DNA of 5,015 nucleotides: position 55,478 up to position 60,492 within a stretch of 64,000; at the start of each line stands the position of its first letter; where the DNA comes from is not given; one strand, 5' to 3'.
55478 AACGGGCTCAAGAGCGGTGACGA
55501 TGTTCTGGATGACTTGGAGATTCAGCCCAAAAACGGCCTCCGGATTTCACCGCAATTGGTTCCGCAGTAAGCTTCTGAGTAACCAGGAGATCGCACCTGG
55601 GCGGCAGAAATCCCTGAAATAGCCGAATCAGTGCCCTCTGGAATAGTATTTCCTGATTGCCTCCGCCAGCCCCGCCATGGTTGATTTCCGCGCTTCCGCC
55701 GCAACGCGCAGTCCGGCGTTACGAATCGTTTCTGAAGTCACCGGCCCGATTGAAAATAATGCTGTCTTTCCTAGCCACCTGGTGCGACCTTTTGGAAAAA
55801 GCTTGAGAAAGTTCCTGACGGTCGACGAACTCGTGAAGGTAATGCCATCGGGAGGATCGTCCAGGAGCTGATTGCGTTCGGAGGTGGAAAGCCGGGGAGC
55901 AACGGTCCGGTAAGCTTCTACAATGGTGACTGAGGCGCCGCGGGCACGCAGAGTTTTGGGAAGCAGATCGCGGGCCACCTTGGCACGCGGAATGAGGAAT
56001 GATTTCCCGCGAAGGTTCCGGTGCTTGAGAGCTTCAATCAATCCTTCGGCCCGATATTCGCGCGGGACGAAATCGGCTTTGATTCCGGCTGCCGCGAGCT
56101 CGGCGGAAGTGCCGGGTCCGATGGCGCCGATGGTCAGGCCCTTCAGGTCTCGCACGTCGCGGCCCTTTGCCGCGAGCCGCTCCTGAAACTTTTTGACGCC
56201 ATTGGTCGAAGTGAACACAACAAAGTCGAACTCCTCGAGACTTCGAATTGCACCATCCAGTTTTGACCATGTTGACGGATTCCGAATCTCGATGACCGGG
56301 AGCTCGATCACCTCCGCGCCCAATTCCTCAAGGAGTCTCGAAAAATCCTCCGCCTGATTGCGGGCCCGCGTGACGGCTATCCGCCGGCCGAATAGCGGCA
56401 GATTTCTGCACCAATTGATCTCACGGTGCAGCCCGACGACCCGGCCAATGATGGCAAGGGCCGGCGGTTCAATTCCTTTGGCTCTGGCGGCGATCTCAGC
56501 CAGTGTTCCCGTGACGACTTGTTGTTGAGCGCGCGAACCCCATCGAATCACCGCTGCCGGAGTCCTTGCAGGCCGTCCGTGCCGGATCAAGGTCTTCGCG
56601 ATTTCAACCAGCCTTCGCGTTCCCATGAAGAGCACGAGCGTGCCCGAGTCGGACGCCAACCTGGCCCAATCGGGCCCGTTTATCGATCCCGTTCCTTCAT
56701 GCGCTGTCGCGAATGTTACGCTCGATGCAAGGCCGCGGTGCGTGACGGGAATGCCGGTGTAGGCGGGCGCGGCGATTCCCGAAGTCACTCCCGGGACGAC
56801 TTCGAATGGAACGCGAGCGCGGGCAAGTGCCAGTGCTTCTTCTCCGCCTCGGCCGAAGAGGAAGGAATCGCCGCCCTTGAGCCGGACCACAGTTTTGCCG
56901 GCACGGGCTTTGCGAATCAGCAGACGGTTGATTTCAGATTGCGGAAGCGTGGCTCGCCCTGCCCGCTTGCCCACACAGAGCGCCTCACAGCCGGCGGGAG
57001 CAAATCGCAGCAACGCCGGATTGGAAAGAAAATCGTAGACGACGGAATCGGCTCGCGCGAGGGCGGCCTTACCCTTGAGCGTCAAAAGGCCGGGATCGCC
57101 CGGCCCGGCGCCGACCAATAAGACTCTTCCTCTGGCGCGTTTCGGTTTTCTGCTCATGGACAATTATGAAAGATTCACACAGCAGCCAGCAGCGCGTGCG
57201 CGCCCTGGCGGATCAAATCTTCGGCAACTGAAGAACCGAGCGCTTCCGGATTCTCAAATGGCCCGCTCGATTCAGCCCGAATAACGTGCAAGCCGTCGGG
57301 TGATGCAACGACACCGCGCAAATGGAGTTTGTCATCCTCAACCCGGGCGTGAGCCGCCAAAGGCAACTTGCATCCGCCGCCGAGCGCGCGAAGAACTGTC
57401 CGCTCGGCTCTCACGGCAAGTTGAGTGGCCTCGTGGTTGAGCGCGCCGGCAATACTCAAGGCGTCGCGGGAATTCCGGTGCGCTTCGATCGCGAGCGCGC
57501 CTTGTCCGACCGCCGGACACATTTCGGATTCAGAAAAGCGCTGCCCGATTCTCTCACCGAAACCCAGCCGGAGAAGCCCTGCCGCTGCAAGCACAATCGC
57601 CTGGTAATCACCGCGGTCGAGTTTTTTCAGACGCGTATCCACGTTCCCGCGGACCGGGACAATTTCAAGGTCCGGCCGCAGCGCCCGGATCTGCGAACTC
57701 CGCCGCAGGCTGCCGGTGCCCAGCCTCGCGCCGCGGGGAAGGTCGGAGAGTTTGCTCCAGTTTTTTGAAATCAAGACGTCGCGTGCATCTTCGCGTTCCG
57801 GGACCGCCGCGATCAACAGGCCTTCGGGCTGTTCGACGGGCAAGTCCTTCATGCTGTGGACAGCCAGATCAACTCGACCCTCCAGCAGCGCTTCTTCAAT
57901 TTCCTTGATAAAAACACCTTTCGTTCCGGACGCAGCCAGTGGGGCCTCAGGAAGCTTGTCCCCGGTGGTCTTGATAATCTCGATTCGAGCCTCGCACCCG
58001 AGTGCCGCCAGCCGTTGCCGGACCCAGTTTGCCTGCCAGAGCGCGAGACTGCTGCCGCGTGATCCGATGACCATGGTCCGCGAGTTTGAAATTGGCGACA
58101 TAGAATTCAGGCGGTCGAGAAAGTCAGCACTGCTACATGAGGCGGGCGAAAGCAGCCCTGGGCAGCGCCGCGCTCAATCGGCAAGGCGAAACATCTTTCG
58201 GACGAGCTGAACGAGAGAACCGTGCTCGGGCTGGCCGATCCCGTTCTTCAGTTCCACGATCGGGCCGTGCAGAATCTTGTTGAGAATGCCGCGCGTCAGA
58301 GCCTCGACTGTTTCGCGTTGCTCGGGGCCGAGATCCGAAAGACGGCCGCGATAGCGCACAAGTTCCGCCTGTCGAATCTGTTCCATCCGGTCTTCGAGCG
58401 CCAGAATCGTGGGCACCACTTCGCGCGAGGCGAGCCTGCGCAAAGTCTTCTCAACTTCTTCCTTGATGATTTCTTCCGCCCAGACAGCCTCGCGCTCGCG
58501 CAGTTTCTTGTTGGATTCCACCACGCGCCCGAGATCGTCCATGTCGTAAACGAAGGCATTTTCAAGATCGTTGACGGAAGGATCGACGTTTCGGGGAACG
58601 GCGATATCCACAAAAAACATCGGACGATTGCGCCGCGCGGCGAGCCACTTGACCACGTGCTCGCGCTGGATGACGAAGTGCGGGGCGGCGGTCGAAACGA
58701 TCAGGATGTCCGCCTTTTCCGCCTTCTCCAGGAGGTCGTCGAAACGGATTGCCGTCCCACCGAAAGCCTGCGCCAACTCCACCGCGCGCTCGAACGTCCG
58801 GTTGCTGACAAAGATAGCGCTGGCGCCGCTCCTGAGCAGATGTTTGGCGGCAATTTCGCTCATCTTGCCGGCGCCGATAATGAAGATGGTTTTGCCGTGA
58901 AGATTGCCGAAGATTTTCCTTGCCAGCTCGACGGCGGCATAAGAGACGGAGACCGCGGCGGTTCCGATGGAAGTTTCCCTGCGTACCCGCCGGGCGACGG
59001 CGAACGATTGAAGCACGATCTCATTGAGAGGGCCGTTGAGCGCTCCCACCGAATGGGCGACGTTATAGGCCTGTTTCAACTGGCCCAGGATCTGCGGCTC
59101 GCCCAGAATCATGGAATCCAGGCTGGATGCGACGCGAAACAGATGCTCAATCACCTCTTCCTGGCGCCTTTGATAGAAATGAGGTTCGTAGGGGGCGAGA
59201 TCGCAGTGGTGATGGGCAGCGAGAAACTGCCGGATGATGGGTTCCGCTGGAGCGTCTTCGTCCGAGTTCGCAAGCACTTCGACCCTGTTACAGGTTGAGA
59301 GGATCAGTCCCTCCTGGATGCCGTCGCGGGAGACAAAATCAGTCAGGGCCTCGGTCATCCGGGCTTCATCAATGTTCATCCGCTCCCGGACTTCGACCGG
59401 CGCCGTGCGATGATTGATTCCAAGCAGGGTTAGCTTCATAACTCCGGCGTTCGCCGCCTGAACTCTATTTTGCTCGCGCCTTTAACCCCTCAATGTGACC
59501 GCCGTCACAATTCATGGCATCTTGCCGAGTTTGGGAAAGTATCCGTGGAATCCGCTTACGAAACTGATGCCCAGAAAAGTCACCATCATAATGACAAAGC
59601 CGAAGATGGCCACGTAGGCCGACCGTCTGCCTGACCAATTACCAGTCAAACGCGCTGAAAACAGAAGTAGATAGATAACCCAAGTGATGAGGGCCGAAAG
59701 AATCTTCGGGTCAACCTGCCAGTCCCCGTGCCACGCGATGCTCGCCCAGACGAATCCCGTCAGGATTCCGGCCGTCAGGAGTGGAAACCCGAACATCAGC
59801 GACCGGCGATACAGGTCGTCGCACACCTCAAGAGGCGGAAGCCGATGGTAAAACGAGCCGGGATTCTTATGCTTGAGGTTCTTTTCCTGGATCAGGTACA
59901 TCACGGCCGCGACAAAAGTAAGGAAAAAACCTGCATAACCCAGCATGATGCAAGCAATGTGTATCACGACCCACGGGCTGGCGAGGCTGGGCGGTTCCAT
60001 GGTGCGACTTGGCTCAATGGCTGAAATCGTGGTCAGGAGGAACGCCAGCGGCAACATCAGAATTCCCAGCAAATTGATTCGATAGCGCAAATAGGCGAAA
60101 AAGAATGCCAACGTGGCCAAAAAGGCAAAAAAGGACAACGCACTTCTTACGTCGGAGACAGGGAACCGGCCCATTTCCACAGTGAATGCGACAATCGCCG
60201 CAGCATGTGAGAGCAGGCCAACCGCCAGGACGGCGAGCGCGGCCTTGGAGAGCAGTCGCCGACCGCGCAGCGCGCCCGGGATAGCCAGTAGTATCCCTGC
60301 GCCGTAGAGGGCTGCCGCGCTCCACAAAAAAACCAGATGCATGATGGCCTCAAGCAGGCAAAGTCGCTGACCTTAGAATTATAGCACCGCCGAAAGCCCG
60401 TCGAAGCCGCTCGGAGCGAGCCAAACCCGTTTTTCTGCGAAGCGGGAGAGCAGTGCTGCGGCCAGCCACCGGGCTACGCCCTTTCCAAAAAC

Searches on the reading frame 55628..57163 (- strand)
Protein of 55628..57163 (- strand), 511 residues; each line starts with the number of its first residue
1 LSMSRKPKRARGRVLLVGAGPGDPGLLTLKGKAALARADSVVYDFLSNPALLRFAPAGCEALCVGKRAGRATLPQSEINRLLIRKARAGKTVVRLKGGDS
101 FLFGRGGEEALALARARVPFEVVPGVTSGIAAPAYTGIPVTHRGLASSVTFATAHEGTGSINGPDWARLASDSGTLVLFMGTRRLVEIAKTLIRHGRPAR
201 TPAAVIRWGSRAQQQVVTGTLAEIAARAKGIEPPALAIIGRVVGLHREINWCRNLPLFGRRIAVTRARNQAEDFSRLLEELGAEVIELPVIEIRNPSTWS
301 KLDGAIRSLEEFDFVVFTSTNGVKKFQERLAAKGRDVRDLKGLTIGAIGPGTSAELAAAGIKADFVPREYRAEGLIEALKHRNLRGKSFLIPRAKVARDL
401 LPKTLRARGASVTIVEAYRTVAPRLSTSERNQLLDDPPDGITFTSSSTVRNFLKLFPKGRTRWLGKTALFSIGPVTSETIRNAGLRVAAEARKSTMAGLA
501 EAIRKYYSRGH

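Call 6: search_protein_families(library=pfam, proteins=[window:55628-57163:-])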
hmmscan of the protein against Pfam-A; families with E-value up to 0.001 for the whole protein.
window:55628-57163:- (511 aa): 2 families
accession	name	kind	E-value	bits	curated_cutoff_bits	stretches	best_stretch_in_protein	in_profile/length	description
PF02602.20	HEM4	-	2.5e-66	223.6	27.5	1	273-500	2-230/231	Uroporphyrinogen-III synthase HemD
PF00590.25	TP_methylase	-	6.8e-51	173.7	27.8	1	14-225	2-212/212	Tetrapyrrole (Corrin/Porphyrin) Methylases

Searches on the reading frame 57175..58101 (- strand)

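Call 6: search_protein_families(library=pfam, proteins=[window:57175-58101:-])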
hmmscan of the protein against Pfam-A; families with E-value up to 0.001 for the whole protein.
window:57175-58101:- (308 aa): 2 families
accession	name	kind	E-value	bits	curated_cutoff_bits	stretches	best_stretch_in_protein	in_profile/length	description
PF01379.25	Porphobil_deam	-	2.5e-82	275.9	22.1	1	11-213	2-204/207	Porphobilinogen deaminase, dipyromethane cofactor binding domain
PF03900.20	Porphobil_deamC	-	5.7e-20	71.9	26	1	228-297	2-73/74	Porphobilinogen deaminase, C-terminal domain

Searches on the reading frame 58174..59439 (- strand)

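Call 6: search_protein_families(library=pfam, proteins=[window:58174-59439:-])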
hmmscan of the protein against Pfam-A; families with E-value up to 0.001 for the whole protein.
window:58174-59439:- (421 aa): 5 families
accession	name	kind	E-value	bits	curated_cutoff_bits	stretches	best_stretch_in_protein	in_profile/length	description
PF05201.20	GlutR_N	-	1.1e-48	165.3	27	1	6-156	1-151/151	Glutamyl-tRNAGlu reductase, N-terminal domain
PF01488.26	Shikimate_DH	-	6.9e-45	153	24.3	1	171-306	1-138/138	Shikimate / quinate 5-dehydrogenase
PF00745.25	GlutR_dimer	-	3.6e-26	91.8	22.9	1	321-419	2-99/99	Glutamyl-tRNAGlu reductase, dimerisation domain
PF03807.23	F420_oxidored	-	3.5e-08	34.4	21.6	1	185-254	2-71/94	NADP oxidoreductase coenzyme F420-dependent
PF13241.12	NAD_binding_7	-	1.5e-05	26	22.1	1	176-254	1-73/104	Putative NAD(P)-binding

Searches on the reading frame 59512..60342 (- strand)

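Call 6: search_protein_families(library=pfam, proteins=[window:59512-60342:-])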
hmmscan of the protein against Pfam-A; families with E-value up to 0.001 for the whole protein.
window:59512-60342:- (276 aa): 1 family
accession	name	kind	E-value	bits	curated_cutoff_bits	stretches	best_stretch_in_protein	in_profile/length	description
PF01578.25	Cytochrom_C_asm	-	3.5e-39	135.1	29.9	1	41-266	8-212/212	Cytochrome C assembly protein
